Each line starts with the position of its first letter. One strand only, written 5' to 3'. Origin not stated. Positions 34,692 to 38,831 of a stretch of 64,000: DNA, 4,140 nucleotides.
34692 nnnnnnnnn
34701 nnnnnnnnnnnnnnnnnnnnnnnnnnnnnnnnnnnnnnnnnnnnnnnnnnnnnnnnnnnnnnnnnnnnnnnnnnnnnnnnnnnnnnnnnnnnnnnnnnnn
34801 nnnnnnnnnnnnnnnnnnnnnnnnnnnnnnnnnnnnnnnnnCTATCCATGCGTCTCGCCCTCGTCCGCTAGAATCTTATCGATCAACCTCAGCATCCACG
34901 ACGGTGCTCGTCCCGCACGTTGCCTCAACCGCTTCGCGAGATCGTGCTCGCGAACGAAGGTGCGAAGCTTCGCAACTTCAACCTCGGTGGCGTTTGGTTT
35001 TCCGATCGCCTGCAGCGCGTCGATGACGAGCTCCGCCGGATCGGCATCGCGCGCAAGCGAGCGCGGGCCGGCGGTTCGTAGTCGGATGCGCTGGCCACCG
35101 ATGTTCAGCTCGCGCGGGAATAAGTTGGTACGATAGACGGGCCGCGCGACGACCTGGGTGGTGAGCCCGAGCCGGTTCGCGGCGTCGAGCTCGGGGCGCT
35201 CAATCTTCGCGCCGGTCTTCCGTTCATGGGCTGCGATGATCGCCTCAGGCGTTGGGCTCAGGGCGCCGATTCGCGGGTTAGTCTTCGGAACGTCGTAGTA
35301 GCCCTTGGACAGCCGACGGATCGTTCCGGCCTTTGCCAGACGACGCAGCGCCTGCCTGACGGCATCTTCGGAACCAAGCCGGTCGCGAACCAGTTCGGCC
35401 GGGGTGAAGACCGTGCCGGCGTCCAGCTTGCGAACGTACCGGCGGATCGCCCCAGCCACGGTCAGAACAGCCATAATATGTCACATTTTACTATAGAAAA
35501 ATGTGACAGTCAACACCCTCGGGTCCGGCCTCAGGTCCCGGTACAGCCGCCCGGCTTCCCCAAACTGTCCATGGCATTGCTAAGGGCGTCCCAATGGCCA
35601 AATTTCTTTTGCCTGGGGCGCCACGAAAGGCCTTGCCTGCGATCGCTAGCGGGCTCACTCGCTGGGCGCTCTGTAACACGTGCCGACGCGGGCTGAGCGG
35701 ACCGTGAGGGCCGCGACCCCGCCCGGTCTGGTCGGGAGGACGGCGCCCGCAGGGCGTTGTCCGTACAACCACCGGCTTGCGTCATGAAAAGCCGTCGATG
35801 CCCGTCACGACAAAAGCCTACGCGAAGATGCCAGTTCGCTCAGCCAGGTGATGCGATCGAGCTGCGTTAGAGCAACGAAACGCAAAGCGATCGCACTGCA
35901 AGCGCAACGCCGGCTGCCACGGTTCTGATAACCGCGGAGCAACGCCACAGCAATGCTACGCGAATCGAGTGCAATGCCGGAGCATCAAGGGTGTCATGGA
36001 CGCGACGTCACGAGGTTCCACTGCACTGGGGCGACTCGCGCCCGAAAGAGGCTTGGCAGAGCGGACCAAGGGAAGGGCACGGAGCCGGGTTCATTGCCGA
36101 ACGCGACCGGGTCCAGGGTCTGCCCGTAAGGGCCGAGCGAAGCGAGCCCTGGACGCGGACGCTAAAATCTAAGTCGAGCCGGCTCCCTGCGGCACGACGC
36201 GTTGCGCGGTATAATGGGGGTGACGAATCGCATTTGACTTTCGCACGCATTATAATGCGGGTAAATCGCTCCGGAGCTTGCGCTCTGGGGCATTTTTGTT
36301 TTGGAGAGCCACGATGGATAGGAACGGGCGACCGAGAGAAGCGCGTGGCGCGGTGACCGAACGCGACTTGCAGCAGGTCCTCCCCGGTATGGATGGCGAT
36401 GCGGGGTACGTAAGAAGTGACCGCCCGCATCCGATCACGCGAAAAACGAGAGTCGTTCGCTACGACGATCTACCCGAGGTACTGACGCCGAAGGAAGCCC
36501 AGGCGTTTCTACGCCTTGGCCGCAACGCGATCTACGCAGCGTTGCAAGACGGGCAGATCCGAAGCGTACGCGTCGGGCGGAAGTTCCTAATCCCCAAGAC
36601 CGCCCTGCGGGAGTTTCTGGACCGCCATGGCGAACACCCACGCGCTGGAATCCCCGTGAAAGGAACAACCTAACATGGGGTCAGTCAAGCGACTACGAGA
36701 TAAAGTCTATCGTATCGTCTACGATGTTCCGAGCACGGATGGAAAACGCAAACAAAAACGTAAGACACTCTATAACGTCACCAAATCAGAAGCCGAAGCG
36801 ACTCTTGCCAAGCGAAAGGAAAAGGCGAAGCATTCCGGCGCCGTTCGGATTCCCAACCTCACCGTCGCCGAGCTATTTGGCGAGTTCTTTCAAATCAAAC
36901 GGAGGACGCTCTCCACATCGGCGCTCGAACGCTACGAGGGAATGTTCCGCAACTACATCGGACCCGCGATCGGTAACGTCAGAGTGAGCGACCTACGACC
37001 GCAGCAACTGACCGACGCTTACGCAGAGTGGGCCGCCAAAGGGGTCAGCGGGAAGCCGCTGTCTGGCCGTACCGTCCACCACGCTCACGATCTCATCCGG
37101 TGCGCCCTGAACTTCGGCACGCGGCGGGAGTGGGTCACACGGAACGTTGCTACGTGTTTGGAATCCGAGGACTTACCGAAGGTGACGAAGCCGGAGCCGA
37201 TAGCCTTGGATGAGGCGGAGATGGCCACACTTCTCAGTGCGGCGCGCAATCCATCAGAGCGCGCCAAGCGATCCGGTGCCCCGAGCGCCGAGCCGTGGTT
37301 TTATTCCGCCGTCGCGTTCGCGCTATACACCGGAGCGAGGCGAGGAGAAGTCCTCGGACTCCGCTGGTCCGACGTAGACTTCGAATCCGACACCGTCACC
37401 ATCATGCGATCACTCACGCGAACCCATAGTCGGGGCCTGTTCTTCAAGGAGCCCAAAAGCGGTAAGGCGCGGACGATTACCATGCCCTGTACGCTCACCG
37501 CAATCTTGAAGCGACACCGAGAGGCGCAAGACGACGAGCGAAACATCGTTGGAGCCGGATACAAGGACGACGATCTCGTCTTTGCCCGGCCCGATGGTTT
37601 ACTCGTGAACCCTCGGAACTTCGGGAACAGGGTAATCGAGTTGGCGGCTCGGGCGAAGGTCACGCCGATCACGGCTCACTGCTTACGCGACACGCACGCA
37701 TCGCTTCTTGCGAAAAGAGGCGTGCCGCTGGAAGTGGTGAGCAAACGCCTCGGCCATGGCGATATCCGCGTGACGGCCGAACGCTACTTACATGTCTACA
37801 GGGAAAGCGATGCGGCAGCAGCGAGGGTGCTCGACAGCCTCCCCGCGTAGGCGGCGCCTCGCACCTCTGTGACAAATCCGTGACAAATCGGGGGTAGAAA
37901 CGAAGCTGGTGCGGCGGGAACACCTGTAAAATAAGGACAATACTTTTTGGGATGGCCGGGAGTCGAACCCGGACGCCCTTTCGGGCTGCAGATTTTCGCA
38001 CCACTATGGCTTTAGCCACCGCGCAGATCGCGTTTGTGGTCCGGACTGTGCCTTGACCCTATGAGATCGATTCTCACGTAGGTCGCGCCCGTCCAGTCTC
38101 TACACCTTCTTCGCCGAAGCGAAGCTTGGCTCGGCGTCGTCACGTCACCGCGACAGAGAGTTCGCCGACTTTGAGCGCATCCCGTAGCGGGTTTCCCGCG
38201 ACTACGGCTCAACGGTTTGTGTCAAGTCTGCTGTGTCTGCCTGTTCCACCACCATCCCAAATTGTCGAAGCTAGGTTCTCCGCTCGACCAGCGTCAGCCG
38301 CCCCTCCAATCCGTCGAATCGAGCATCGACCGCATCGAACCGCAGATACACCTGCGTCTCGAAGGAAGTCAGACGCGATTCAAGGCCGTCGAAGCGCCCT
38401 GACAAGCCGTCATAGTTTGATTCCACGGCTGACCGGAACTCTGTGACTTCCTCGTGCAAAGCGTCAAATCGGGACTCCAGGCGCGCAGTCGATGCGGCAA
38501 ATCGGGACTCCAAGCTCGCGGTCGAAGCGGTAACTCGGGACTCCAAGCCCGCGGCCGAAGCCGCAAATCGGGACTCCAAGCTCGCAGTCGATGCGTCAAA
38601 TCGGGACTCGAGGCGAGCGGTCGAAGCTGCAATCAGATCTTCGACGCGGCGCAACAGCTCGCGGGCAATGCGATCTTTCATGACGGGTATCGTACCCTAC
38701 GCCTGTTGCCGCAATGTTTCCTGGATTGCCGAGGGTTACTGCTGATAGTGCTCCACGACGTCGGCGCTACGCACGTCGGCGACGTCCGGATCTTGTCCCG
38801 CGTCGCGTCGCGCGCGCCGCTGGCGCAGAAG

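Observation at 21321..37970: Four direct copies of a tRNA-3'-end-like core define a serial integration hotspot with only one surviving integrase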

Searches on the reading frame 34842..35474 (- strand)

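Call 10: search_protein_families(library=pfam, proteins=[window:34842-35474:-], max_evalue=0.01)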
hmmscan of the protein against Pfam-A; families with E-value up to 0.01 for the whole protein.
window:34842-35474:- (210 aa): 3 families
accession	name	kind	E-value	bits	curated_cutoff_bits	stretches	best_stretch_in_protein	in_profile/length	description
PF19570.5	DUF6088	-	4.1e-27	95.5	25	1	10-178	2-168/172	Family of unknown function (DUF6088)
PF13338.12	AbiEi_4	-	0.00033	21.1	25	1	22-60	13-46/49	Transcriptional regulator, AbiEi antitoxin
PF07848.18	PaaX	-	0.0065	17.1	24.8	0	35-60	36-64/70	PaaX-like protein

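Call 43: search_protein_families(library=padloc, proteins=[window:34842-35474:-], max_evalue=0.001)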
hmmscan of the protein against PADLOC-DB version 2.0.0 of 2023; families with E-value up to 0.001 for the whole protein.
window:34842-35474:- (210 aa): 14 families
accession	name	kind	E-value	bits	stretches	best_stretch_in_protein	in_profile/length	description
PDLC02226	AbiEi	-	8.9e-50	167.4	1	6-204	3-196/202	AbiEi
PDLC02233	AbiEi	-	2.7e-28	97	1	8-205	6-208/214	AbiEi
PDLC02264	AbiEi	-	3.9e-15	54.4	1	6-114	3-110/205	AbiEi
PDLC02229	AbiEi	-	4.6e-12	44.7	1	6-132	3-129/131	AbiEi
PDLC02236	AbiEi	-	4e-08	31.2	1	35-179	27-177/207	AbiEi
PDLC02250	AbiEi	-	4.1e-08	31.3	1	33-133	25-120/197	AbiEi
PDLC02234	AbiEi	-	6.1e-07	27.4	1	11-158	5-144/191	AbiEi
PDLC02247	AbiEi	-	2.2e-06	25.7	1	37-125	44-130/215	AbiEi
PDLC02246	AbiEi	-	2.2e-06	25.4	1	34-110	33-106/230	AbiEi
PDLC02251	AbiEi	-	5.9e-06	23.9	1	9-108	6-104/230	AbiEi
PDLC02258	AbiEi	-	0.00011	20.4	1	5-109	66-169/196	AbiEi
PDLC02268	AbiEi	-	0.00027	18.5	1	39-80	25-66/204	AbiEi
PDLC02232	AbiEi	-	0.00046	18.1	1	20-68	18-66/177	AbiEi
PDLC02265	AbiEi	-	0.00047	18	1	33-66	22-55/198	AbiEi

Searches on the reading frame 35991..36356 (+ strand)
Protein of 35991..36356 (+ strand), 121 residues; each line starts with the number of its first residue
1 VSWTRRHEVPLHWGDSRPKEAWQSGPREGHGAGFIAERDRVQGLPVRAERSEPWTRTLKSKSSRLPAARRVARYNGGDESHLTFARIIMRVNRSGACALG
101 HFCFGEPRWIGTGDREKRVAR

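Call 10: search_protein_families(library=pfam, proteins=[window:35991-36356:+], max_evalue=0.01)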
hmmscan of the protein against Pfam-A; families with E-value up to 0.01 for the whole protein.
window:35991-36356:+ (121 aa): 0 families

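Call 42: search_protein_families(library=ncbifam, proteins=[window:35991-36356:+], max_evalue=0.01)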
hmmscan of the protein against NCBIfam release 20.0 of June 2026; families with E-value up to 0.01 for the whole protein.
window:35991-36356:+ (121 aa): 0 families

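Call 52: search_protein_families(library=phrogs, proteins=[window:35991-36356:+], max_evalue=0.001)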
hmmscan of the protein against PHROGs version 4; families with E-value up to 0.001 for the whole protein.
window:35991-36356:+ (121 aa): 0 families

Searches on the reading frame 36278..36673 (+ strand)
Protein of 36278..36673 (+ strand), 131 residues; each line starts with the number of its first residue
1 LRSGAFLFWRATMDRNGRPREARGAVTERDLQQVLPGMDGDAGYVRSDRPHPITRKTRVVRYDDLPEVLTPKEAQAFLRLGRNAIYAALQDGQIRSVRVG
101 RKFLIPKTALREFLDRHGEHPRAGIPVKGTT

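Call 10: search_protein_families(library=pfam, proteins=[window:36278-36673:+], max_evalue=0.01)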
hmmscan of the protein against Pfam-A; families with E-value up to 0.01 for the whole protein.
window:36278-36673:+ (131 aa): 1 family
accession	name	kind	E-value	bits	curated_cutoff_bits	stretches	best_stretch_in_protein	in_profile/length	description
PF12728.13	HTH_17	-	4.2e-11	43.4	27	1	68-117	1-50/51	Helix-turn-helix domain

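Call 42: search_protein_families(library=ncbifam, proteins=[window:36278-36673:+], max_evalue=0.01)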
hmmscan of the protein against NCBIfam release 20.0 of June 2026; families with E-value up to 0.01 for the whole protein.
window:36278-36673:+ (131 aa): 1 family
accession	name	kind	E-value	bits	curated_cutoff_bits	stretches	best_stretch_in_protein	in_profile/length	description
TIGR01764.1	excise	domain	5.7e-11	42.6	28.8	1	69-115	2-48/49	excisionase family DNA-binding protein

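Call 52: search_protein_families(library=phrogs, proteins=[window:36278-36673:+], max_evalue=0.001)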
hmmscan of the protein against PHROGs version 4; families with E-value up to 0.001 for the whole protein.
window:36278-36673:+ (131 aa): 4 families
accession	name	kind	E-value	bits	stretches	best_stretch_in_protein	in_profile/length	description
phrog_10045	-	DNA, RNA and nucleotide metabolism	1.6e-07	32.1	1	55-110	7-63/74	HTH DNA binding protein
phrog_7338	-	unknown function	6.5e-06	27.3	1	66-119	28-82/87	-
phrog_6401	-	DNA, RNA and nucleotide metabolism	9.6e-06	26.4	1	65-114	6-56/64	DNA binding protein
phrog_66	-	integration and excision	3.8e-05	24.5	1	56-123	81-149/412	excisionase and transcriptional regulator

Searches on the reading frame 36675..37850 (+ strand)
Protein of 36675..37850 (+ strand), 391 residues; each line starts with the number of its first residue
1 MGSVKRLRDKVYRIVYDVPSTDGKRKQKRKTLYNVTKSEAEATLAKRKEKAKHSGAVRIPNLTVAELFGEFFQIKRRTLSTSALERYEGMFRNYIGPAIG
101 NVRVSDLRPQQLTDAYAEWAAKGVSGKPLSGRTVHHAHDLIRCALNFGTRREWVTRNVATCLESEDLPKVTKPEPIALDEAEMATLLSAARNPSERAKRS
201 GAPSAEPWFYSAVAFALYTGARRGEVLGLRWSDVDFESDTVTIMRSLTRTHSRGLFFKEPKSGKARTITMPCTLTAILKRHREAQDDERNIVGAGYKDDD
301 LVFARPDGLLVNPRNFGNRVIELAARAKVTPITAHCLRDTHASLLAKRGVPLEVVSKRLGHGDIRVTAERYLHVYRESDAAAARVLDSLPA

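Call 10: search_protein_families(library=pfam, proteins=[window:36675-37850:+], max_evalue=0.01)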
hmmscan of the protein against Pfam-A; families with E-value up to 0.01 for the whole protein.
window:36675-37850:+ (391 aa): 4 families
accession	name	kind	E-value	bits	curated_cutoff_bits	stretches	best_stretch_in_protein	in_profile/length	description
PF00589.27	Phage_integrase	-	6.3e-24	85.1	27.1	1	178-376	3-170/172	Phage integrase family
PF14659.12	Phage_int_SAM_3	-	1.9e-08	34.8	22.6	1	63-119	1-57/58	Phage integrase, N-terminal SAM-like domain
PF16795.10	Phage_integr_3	-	0.0003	21.2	27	1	323-387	98-160/161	Archaeal phage integrase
PF22022.2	Phage_int_M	-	0.0028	18.3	27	1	68-159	5-90/96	Phage integrase central domain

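Call 13: find_encoding_contigs(protein=window:36675-37850:+, flank=10000, max_places=10)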
Protein window:36675-37850:+ (391 aa): 1 contig read that carries it; 1 place shown.
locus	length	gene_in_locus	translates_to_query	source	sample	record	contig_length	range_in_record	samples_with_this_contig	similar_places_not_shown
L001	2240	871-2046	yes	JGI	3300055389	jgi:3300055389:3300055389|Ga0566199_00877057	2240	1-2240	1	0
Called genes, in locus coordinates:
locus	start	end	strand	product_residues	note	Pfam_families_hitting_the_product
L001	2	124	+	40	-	?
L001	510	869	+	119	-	PF12728:HTH_17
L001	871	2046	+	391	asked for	PF14659:Phage_int_SAM_3, PF00589:Phage_integrase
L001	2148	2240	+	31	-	?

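Call 41: search_solved_structures(query=window:36675-37850:+, max_evalue=0.001, show_alignments=1)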
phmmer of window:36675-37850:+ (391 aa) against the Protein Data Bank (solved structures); distinct sequences matched with E-value up to 0.001: 6.
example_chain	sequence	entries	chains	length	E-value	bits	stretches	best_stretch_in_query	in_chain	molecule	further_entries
3nkh_A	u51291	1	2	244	5.9e-14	55.2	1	213-382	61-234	Integrase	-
6en0_A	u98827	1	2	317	1e-09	41.3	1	111-380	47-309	Int protein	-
6emy_A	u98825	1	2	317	1.4e-09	40.8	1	111-380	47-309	Int protein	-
6emz_A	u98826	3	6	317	2.6e-09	39.9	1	111-380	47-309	Int protein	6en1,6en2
5hxy_A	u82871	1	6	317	9.8e-06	28.2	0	196-243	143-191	Tyrosine recombinase XerA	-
4a8e_A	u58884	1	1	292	0.00035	23.1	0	222-372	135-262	PROBABLE TYROSINE RECOMBINASE XERC-LIKE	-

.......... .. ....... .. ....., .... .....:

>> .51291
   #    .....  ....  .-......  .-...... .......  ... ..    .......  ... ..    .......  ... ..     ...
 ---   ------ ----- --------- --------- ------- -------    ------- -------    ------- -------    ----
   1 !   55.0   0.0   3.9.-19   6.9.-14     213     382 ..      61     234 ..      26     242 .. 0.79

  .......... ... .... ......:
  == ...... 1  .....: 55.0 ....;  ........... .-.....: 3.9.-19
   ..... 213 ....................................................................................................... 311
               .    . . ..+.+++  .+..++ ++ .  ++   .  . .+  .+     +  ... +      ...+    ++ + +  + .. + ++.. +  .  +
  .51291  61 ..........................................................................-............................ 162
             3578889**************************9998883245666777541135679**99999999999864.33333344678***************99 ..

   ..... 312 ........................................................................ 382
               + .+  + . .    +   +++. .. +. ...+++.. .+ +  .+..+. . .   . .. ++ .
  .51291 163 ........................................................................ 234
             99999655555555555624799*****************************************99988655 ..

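Call 42: search_protein_families(library=ncbifam, proteins=[window:36675-37850:+], max_evalue=0.01)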
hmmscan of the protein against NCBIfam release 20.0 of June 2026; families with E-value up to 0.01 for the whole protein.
window:36675-37850:+ (391 aa): 9 families
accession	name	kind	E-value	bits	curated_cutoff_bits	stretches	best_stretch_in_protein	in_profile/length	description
NF040815.2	recomb_XerA_Arch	equivalog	3.4e-19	69.5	220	1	77-377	10-257/263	site-specific tyrosine recombinase/integron integrase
TIGR02225.1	recomb_XerD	equivalog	5.9e-15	55.4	329.6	1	76-377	10-277/290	site-specific tyrosine recombinase XerD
TIGR02224.1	recomb_XerC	equivalog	1.6e-14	54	335.15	1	109-377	41-280/295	tyrosine recombinase XerC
NF001399.0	PRK00283.1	subfamily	6.7e-12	45.3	279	1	101-377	45-286/300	tyrosine recombinase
TIGR02249.1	integrase_gron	subfamily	2.9e-09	36.7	265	1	324-387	250-313/315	integron integrase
NF003462.0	PRK05084.1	equivalog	1.9e-06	26.9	267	1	330-384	301-354/360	tyrosine recombinase XerS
NF011946.0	PRK15417.1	equivalog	1.2e-05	24.6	435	1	319-390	263-331/337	integron integrase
NF007371.0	PRK09871.1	subfamily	0.0015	18.1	222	0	317-371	116-171/198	tyrosine-type DNA invertase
NF002331.0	PRK01287.1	subfamily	0.0033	16.4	371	0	125-245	91-200/365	site-specific tyrosine recombinase XerC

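Call 52: search_protein_families(library=phrogs, proteins=[window:36675-37850:+], max_evalue=0.001)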
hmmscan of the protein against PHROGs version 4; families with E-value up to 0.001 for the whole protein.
window:36675-37850:+ (391 aa): 7 families
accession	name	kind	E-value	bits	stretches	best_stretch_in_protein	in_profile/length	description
phrog_1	-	integration and excision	2.2e-68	233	1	5-389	117-450/611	integrase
phrog_216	-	integration and excision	2.2e-31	110.1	1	143-387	24-237/301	integrase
phrog_7685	-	integration and excision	2.2e-11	44.8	1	259-390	121-239/240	integrase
phrog_34557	-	integration and excision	4.7e-07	30.7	1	212-381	3-173/183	integrase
phrog_23783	-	integration and excision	1e-06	29.8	1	9-157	12-147/162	integrase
phrog_23271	-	unknown function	6.4e-06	27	1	331-377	8-53/67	-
phrog_26960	-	unknown function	6.9e-05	24.1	1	6-112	12-119/146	-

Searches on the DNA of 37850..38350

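Call 7: search_rna_families(source=window, start=37850, end=38350, threshold=evalue, max_evalue=10, show_alignments=4)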
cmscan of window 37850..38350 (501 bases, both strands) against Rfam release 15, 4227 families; matches with E-value up to 10: 5.
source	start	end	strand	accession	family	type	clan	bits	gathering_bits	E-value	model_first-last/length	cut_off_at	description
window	38109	38147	-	RF01274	sR45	Gene; snRNA; snoRNA; CD-box;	-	22.3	40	0.0086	1-55/55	no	Small nucleolar RNA sR45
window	37955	37986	-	RF01053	Deinococcus_Y_RNA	Gene;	-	19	80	0.78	52-83/126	no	Deinococcus radiodurans Y RNA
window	37956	37972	-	RF00023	tmRNA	Gene;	CL00001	13.5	47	0.0019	347-363/374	no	transfer-messenger RNA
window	37956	37972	-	RF01684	mascRNA-menRNA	Gene;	-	13.3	42.5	9.8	33-49/56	no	MALAT1-associated small cytoplasmic RNA/MEN beta RNA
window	37934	38004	-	RF00233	Tymo_tRNA-like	Cis-reg;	-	12.6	40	4.6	1-84/84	no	Tymovirus/Pomovirus/Furovirus tRNA-like 3' UTR element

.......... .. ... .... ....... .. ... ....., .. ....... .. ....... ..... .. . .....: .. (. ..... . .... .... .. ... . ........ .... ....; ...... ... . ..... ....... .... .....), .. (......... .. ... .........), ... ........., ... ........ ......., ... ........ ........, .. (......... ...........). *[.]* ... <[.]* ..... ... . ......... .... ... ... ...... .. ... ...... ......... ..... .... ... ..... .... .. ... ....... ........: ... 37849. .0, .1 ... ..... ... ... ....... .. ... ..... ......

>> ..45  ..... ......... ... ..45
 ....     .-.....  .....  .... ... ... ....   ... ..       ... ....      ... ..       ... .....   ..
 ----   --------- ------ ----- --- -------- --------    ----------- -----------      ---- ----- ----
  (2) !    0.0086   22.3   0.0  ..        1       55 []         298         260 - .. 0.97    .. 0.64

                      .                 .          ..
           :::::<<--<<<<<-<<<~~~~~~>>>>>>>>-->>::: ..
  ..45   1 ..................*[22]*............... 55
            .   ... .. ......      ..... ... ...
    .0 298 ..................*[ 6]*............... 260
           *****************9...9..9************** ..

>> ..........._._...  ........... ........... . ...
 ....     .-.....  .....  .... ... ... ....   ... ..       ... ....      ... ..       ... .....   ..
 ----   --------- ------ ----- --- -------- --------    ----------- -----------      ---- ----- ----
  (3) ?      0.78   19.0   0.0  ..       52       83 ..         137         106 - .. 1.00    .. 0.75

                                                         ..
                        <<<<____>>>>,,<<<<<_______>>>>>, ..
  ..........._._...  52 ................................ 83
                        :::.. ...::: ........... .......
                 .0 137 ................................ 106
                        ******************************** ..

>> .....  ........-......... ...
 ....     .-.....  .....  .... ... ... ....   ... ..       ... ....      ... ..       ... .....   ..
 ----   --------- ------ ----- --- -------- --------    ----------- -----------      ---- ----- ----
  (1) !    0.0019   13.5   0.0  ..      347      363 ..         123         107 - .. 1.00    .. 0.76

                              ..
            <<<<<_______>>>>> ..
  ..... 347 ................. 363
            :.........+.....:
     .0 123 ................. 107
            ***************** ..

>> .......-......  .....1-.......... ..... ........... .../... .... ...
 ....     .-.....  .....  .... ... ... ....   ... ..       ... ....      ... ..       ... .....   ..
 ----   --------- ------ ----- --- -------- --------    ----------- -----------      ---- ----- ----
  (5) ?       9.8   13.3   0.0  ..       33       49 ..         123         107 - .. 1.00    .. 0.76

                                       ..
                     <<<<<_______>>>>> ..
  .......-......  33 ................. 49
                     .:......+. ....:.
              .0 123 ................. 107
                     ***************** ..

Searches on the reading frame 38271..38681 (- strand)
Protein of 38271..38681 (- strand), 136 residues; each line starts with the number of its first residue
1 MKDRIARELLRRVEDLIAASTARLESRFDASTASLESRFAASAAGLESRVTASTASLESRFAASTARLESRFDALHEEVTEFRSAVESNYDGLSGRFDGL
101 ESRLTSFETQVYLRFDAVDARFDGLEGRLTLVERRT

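Call 14: search_protein_families(library=pfam, proteins=[window:38271-38681:-], max_evalue=0.01)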
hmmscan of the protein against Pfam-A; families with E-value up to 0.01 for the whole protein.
window:38271-38681:- (136 aa): 3 families
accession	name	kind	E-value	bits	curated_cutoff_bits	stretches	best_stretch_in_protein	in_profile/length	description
PF01442.23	Apolipoprotein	-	7.3e-06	26.2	90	1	6-92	90-176/190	Apolipoprotein A1/A4/E domain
PF23991.1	DUF7310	-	0.0002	22.2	40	0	87-135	29-73/83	Coiled-coil region of unknown function (DUF7310)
PF04513.17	Baculo_PEP_C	-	0.00078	20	38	0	64-130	32-95/140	Baculovirus polyhedron envelope protein, PEP, C terminus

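Call 65: find_encoding_contigs(protein=window:38271-38681:-, flank=10000, max_places=10)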
Protein window:38271-38681:- (136 aa): 2 contigs read that carry it; 2 places shown.
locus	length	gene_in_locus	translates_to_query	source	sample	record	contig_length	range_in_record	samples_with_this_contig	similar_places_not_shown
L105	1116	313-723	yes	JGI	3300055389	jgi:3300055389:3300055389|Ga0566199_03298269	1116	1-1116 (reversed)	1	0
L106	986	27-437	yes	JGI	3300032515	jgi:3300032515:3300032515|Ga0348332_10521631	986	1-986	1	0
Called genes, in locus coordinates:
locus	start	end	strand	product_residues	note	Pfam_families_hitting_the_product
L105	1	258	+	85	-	?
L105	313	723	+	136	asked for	-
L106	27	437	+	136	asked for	-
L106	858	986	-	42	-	?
